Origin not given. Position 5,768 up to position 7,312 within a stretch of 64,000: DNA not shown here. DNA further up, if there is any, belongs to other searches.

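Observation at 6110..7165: DUF3578(McrB-N-like)-HNH fusion: candidate modification-dependent restriction enzyme carried by the prophage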

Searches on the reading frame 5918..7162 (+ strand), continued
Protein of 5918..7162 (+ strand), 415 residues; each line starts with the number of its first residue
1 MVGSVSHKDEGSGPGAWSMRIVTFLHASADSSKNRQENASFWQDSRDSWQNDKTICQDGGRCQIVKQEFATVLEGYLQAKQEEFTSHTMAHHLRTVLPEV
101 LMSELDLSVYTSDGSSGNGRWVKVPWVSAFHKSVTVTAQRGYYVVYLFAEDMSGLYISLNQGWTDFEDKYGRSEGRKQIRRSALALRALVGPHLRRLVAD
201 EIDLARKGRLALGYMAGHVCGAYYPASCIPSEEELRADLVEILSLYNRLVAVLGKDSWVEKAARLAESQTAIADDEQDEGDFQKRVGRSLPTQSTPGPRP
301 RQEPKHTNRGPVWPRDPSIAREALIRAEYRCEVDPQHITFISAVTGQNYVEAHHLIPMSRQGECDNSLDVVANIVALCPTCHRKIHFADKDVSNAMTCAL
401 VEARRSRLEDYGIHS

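Call 46: search_dna_similar(query=window:6110-7162:+, collection=phages, mode=protein, max_evalue=0.001, max_rows=30)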
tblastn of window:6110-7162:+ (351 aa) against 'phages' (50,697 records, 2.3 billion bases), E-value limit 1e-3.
Records with a match: 10; places in all: 10; records where one place covers at least 80% of the query: 0.
Best place of each record, by identity: <60% 10.
By first word of the organism name: Vibrio 7; Listeria 2; Escherichia 1.
By host as written in the record: Listeria monocytogenes 2; Vibrio cyclitrophicus 10N.222.45.E8 2; Vibrio sp. 1; Escherichia coli 1; Vibrio cyclitrophicus 10N.286.55.A5 1; Vibrio cyclitrophicus 10N.286.55.E8 1; Vibrio cyclitrophicus 10N.286.55.C7 1; Vibrio cyclitrophicus 10N.286.54.F2 1.
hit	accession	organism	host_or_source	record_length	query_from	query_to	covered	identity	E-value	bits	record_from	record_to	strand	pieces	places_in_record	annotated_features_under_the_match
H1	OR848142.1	Listeria phage LM 4-14-1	Listeria monocytogenes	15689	1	185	53%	27.2%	6e-11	70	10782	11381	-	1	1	record has no annotation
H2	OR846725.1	Listeria phage LM 4-11-1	Listeria monocytogenes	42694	1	185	53%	27.2%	6e-11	70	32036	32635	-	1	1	record has no annotation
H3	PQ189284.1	Vibrio phage 10N.222.45.E8_PE001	Vibrio cyclitrophicus 10N.222.45.E8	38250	29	187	45%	31.6%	5e-14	79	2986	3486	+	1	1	hypothetical protein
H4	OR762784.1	Vibrio phage L9-1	Vibrio sp.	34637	166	326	46%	30.5%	5e-9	64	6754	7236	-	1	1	hypothetical protein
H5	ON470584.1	Escherichia phage vB_EcoM-689R6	Escherichia coli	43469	165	324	46%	28.6%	2e-6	56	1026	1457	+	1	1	5-methylcytosine-specific restriction enzyme A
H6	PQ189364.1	Vibrio phage 10N.286.55.A5_PE003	Vibrio cyclitrophicus 10N.286.55.A5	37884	202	325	35%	29.7%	4e-6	55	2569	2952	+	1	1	hypothetical protein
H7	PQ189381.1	Vibrio phage 10N.286.55.E8_PE004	Vibrio cyclitrophicus 10N.286.55.E8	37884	202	325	35%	29.7%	4e-6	55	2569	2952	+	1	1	hypothetical protein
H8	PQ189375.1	Vibrio phage 10N.286.55.C7_PE004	Vibrio cyclitrophicus 10N.286.55.C7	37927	202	325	35%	29.7%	4e-6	55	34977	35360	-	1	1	hypothetical protein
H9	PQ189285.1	Vibrio phage 10N.222.45.E8_PE002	Vibrio cyclitrophicus 10N.222.45.E8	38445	205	324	34%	29.3%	2e-7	59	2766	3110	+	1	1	hypothetical protein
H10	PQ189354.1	Vibrio phage 10N.286.54.F2_PE001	Vibrio cyclitrophicus 10N.286.54.F2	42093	248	324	22%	35.1%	8e-6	54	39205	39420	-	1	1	hypothetical protein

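Call 47: search_dna_similar(query=window:6110-7162:+, collection=plasmids, mode=protein, max_evalue=0.001, max_rows=20)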
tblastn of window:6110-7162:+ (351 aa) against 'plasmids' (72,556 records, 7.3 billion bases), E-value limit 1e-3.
Records with a match: 1452; places in all: 1463; records where one place covers at least 80% of the query: 3.
Best place of each record, by identity: <60% 1452.
By first word of the organism name: Klebsiella 960; Escherichia 154; Enterobacter 134; Citrobacter 33; Salmonella 25; Raoultella 19; Leclercia 14; Bacillus 13; Priestia 8; Cronobacter 8; and 46 more.
By predicted mobility (MOB-suite, as given by PLSDB): non-mobilizable 813; conjugative 444; mobilizable 195.
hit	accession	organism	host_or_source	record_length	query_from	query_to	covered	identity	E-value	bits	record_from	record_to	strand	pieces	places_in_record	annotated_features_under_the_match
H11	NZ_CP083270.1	Priestia aryabhattai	cell culture,mangrove sediment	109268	7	349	98%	38.5%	3e-73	253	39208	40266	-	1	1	DUF3578 domain-containing protein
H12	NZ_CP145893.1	Paenibacillus amylolyticus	whole organism,soil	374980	1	349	99%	36.9%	3e-76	262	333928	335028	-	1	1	DUF3578 domain-containing protein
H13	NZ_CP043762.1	Paenibacillus sp. 37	whole organism,rhizosphere of Abies ...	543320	1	349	99%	36.5%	5e-74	256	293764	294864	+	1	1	DUF3578 domain-containing protein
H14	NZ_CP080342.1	Lacticaseibacillus paracasei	pure culture,Sweet Potato Sour Liquid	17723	80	344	75%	35.1%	7e-43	166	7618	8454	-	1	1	DUF3578 domain-containing protein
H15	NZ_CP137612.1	Limosilactobacillus reuteri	Homo sapiens,cell culture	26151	12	245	67%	29.2%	3e-20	99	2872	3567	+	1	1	DUF3578 domain-containing protein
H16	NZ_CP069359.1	Microvirga sp. VF16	Vachellia farnesiana,Cell culture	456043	4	182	51%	34.4%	8e-21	101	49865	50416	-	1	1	DUF3578 domain-containing protein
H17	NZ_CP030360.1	Salinibacter ruber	-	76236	8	187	51%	34.2%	4e-14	81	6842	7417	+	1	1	DUF3578 domain-containing protein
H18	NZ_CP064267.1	Bacillus pseudomycoides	cell culture,Zoo wolf area soil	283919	201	350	42%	39.6%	2e-17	115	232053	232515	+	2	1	hypothetical protein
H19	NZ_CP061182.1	Roseomonas haemaphysalidis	tick,pure culture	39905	9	186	51%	32.8%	1e-20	100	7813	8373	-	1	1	DUF3578 domain-containing protein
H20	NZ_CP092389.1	Priestia megaterium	Bolboschoenus planiculmis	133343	215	349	38%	42.8%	6e-25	113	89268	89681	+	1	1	restriction endonuclease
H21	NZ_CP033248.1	Clostridium butyricum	environment swab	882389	218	349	38%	43.6%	4e-26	117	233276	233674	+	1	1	hypothetical protein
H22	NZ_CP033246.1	Clostridium butyricum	Homo sapiens,stool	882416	218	349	38%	43.6%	4e-26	117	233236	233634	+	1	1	hypothetical protein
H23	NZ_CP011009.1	Peribacillus simplex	cell culture,sugar beet rhizosphere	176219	203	351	42%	38.6%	3e-25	114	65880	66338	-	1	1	HNH endonuclease signature motif containing protein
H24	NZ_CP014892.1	Loigolactobacillus backii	cell culture,brewery environment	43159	1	214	61%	26.5%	3e-19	96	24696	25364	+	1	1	DUF3578 domain-containing protein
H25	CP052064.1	Bacillus thuringiensis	soil sample,soil sample from Harissa ...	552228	248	349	29%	54.3%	9e-27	118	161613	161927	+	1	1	hypothetical protein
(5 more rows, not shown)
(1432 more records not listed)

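Call 48: get_annotated_region(hit=H3, flank=3000)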
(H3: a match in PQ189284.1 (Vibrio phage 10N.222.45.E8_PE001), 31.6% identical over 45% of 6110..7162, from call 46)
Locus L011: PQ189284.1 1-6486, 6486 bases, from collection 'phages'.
description: Vibrio phage 10N.222.45.E8_PE001, complete genome.
organism: Vibrio phage 10N.222.45.E8_PE001 (NCBI taxid 3385264)
taxonomy: Viruses; Duplodnaviria; Heunggongvirae; Uroviricota; Caudoviricetes
host: Vibrio cyclitrophicus 10N.222.45.E8; source: seawater; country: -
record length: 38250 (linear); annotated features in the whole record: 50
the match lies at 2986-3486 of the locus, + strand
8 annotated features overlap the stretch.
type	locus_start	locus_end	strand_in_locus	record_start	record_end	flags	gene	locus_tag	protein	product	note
CDS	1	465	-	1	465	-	-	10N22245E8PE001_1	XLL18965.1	hypothetical protein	-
CDS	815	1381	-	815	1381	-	-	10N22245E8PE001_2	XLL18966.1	hypothetical protein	replication_initiation_protein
CDS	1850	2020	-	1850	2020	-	-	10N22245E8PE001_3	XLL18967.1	hypothetical protein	-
CDS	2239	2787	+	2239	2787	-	-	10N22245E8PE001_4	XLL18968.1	hypothetical protein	GIN_BPD10_Serine_recombinase_gin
CDS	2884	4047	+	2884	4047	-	-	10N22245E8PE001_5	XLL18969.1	hypothetical protein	MrcB-like,_N-terminal_domain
CDS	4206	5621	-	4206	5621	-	-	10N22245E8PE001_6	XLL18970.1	hypothetical protein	GIN_BPD10_Serine_recombinase_gin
CDS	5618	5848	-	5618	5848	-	-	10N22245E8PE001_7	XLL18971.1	hypothetical protein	UPF0153_protein_VC_1057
CDS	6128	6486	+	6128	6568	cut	-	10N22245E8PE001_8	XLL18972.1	hypothetical protein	Putative_zinc-_or_iron-chelating_domain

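Call 49: get_annotated_region(hit=H2, flank=3000)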
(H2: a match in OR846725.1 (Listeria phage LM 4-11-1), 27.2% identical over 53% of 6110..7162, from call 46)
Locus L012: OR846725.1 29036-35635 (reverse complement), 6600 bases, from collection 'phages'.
description: UNVERIFIED_ORG: Listeria phage LM 4-11-1 clone NODE_10_length_42694_cov_60.954760 genomic sequence.
organism: Listeria phage LM 4-11-1 (NCBI taxid 3113835)
taxonomy: Viruses
host: Listeria monocytogenes; source: wastewater; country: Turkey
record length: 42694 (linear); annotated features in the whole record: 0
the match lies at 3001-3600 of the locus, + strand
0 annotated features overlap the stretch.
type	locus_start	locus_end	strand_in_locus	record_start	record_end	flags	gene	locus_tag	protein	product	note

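Call 61: find_encoding_contigs(protein=P0026, flank=8000, max_places=2)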
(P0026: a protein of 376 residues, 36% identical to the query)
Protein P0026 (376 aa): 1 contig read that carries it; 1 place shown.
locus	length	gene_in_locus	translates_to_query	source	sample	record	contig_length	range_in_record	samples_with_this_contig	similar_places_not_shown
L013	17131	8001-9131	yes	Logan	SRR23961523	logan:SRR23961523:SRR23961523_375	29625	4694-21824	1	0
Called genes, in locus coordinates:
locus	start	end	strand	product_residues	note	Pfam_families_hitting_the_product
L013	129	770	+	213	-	PF00300:His_Phos_1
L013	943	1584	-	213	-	PF02698:DUF218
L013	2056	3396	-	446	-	PF01381:HTH_3, PF12844:HTH_19 (weak), PF13560:HTH_31, PF13428:TPR_14 (faint), PF13176:TPR_7 (faint), PF13432:TPR_16 (faint), PF17874:TPR_MalT, PF13424:TPR_12, +6 more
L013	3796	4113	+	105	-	-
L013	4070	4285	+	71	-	-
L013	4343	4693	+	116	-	-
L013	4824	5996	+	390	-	-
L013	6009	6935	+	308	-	PF00248:Aldo_ket_red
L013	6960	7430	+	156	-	PF00293:NUDIX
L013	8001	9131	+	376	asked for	PF12102:MrcB_N, PF13391:HNH_2 (faint)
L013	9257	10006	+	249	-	PF12146:Hydrolase_4, PF20408:Abhydrolase_11 (faint), PF00561:Abhydrolase_1, PF12697:Abhydrolase_6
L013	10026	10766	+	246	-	PF22600:MTPAP-like_central (weak)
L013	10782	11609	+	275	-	PF02811:PHP, PF13263:PHP_C (weak)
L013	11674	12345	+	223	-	PF01209:Ubie_methyltran, PF00891:Methyltransf_2, PF13489:Methyltransf_23, PF05175:MTS (weak), PF13847:Methyltransf_31, PF08241:Methyltransf_11, PF08242:Methyltransf_12, PF13649:Methyltransf_25, +1 more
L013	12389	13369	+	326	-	PF02016:Peptidase_S66, PF17676:Peptidase_S66C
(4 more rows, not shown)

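Call 62: find_encoding_contigs(protein=P0023, flank=8000, max_places=2)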
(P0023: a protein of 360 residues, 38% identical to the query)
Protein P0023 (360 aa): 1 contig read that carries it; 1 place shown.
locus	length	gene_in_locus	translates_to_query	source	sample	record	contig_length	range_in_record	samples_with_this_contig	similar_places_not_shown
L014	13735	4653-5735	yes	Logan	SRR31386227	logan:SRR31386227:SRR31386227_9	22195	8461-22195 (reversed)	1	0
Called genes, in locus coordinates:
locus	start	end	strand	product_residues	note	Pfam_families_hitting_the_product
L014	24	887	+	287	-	PF13643:DUF4145 (weak)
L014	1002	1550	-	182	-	PF00565:SNase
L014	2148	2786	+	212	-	-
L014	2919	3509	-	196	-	PF00565:SNase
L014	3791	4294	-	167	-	PF00565:SNase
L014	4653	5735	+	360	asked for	PF12102:MrcB_N, PF13391:HNH_2 (faint)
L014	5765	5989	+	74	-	-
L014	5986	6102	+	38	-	-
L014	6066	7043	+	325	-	PF14267:DUF4357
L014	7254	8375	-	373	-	PF00266:Aminotran_5, PF01212:Beta_elim_lyase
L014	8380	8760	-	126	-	PF08870:DndE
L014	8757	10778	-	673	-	PF02463:SMC_N (faint), PF13476:AAA_23 (weak)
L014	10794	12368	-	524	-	PF01507:PAPS_reduct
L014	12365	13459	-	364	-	PF14072:DndB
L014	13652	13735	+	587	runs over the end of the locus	-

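Call 63: find_encoding_contigs(protein=P0040, flank=8000, max_places=2)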
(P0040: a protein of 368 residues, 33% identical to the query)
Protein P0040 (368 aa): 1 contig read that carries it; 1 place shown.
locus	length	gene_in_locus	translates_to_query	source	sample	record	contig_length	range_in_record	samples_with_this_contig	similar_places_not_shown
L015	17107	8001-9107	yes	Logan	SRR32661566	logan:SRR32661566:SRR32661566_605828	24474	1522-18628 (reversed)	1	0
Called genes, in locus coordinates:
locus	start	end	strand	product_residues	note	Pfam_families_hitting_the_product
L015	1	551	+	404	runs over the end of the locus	PF12833:HTH_18, PF00165:HTH_AraC (weak), PF12833:HTH_18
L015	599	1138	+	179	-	PF06041:DUF924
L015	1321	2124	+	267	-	PF00106:adh_short, PF01370:Epimerase, PF08659:KR, PF13561:adh_short_C2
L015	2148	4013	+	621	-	PF05043:Mga, PF08279:HTH_11 (weak), PF00874:PRD, PF00359:PTS_EIIA_2 (weak)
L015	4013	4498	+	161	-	PF06923:GutM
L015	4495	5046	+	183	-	PF03608:EII-GUT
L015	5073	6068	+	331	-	PF03612:EIIBC-GUT_N, PF07663:EIIBC-GUT_C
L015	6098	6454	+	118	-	PF03829:PTSIIA_gutA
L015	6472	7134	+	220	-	PF00923:TAL_FSA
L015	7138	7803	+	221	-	PF00702:Hydrolase, PF13419:HAD_2, PF13242:Hydrolase_like (faint)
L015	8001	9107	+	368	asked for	PF12102:MrcB_N, PF01844:HNH (weak)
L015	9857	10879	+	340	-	PF00962:A_deaminase, PF19326:AMP_deaminase (weak)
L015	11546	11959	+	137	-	-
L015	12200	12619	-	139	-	PF00583:Acetyltransf_1, PF13673:Acetyltransf_10, PF13508:Acetyltransf_7, PF08445:FR47 (weak)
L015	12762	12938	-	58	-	-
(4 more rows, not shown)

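Call 64: search_protein_representatives(protein=window:6110-7162:+)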
Query: 351 residues. Proteins with E-value up to 0.001 (for the whole library): 7193; up to 1e-10: 3061; up to 1e-30: 253. The best 150 are listed.
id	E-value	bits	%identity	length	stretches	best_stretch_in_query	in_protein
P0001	2.4e-237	802.9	100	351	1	1-351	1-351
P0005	4.5e-77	275.9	40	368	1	2-349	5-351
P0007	6.7e-77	275.3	40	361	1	1-349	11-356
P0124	4.3e-76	272.7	38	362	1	1-348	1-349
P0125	4.7e-76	272.6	41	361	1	1-349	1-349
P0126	4.8e-74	265.9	42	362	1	1-350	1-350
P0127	1.9e-71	257.4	42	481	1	6-349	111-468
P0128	8.4e-71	255.3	37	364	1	1-349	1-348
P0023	3.5e-70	253.2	38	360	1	4-349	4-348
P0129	3.7e-70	253.2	40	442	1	4-350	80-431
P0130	5.4e-70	252.6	41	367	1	33-350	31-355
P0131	2.0e-69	250.8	37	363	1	5-349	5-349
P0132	2.3e-68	247.3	38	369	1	8-349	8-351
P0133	1.4e-67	244.7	38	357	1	1-332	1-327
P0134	1.2e-66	241.6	38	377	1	1-349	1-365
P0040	2.7e-57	210.9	34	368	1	8-345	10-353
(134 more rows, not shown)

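Call 65: fold_search(model_id=the predicted structure, library=viral)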
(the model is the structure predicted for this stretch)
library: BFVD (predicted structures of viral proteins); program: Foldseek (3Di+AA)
matches with E <= 10: 176; with E <= 0.001: 0
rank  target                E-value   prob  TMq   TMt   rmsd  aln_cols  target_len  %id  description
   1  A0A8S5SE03            1.5e-02  1.00  0.16  0.36   6.3        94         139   23  NinG recombination protein [Siphoviridae sp. ctnpt50]
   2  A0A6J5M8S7            1.8e-01  0.41  0.14  0.22  18.6       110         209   17  HNHc domain containing protein [uncultured Caudovirales phage]
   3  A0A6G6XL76            2.1e-01  0.21  0.17  0.21  23.4       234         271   15  HNH endonuclease [Arthrobacter phage DrSierra]
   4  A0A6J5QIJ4            2.2e-01  0.89  0.15  0.28   4.9        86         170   22  HNHc domain containing protein [uncultured Caudovirales phage]
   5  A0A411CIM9            2.2e-01  0.57  0.16  0.37   9.5       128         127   16  (no name in the UniProt tables at hand)
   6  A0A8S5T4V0            2.5e-01  0.75  0.17  0.32   5.4       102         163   20  HNH endonuclease [Siphoviridae sp. ctn8e14]
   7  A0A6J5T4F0            2.6e-01  0.63  0.13  0.38   6.4        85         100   21  HNHc domain containing protein [uncultured Caudovirales phage]
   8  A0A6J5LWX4            2.6e-01  0.23  0.17  0.29  18.3       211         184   10  Uncharacterized protein [uncultured Caudovirales phage]
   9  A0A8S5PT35            2.7e-01  0.97  0.17  0.59   5.1        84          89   19  Recombination endonuclease VII [Myoviridae sp. ctzS633]
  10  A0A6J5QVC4            3.1e-01  0.92  0.17  0.51   4.0        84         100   19  HNHc domain containing protein [uncultured Caudovirales phage]
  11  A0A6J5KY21            3.1e-01  0.16  0.16  0.27  19.7       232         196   12  Recombination endonuclease VII [uncultured Caudovirales phage]
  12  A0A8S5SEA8            3.2e-01  0.87  0.17  0.58   5.4        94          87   19  HNHc [Siphoviridae sp. ct3q24]
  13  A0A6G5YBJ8            4.7e-01  0.25  0.13  0.37  10.1       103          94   13  (no name in the UniProt tables at hand)
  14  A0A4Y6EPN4            5.0e-01  0.18  0.14  0.22  16.0       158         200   14  HNH endonuclease [Arthrobacter phage Kumotta]
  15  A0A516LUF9            5.3e-01  0.57  0.17  0.48   7.2       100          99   14  (no name in the UniProt tables at hand)
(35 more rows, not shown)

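Call 66: find_related_loci(query=A1, collection=viral_contigs, flank=8000)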
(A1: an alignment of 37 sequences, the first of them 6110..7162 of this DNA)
Query A1 (351 aa) in viral_contigs; peptide patterns used: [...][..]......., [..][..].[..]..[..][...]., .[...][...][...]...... (x = any residue, [..] = any of these).
369 stretches matched a pattern; 65 encode a relative of the query (tblastn E <= 1e-3); 64 distinct loci.
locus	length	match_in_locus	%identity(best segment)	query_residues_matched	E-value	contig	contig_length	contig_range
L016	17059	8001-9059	38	7-349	4e-74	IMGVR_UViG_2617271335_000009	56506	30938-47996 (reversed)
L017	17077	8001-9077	38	5-349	1e-73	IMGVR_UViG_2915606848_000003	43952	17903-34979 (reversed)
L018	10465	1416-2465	36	1-349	4e-73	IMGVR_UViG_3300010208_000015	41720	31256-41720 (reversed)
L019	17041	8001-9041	36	1-349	9e-69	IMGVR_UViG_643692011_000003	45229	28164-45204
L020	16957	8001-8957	36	25-349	3e-64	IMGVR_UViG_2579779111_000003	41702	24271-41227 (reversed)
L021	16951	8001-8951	36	23-350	9e-64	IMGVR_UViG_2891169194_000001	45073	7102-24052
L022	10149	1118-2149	34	12-350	1e-61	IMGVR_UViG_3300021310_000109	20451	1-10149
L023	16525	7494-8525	33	5-349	1e-61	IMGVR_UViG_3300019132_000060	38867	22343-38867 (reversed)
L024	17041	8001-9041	33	1-350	1e-60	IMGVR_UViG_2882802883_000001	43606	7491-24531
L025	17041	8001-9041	33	1-349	6e-58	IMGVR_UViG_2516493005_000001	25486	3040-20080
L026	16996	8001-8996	32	10-349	2e-53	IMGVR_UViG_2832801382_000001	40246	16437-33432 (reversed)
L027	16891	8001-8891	33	46-349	2e-52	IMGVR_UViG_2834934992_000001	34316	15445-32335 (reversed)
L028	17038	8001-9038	32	1-349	3e-63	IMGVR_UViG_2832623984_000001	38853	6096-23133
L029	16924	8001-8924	37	42-349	6e-46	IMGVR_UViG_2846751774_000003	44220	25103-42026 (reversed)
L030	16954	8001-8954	30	22-349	1e-45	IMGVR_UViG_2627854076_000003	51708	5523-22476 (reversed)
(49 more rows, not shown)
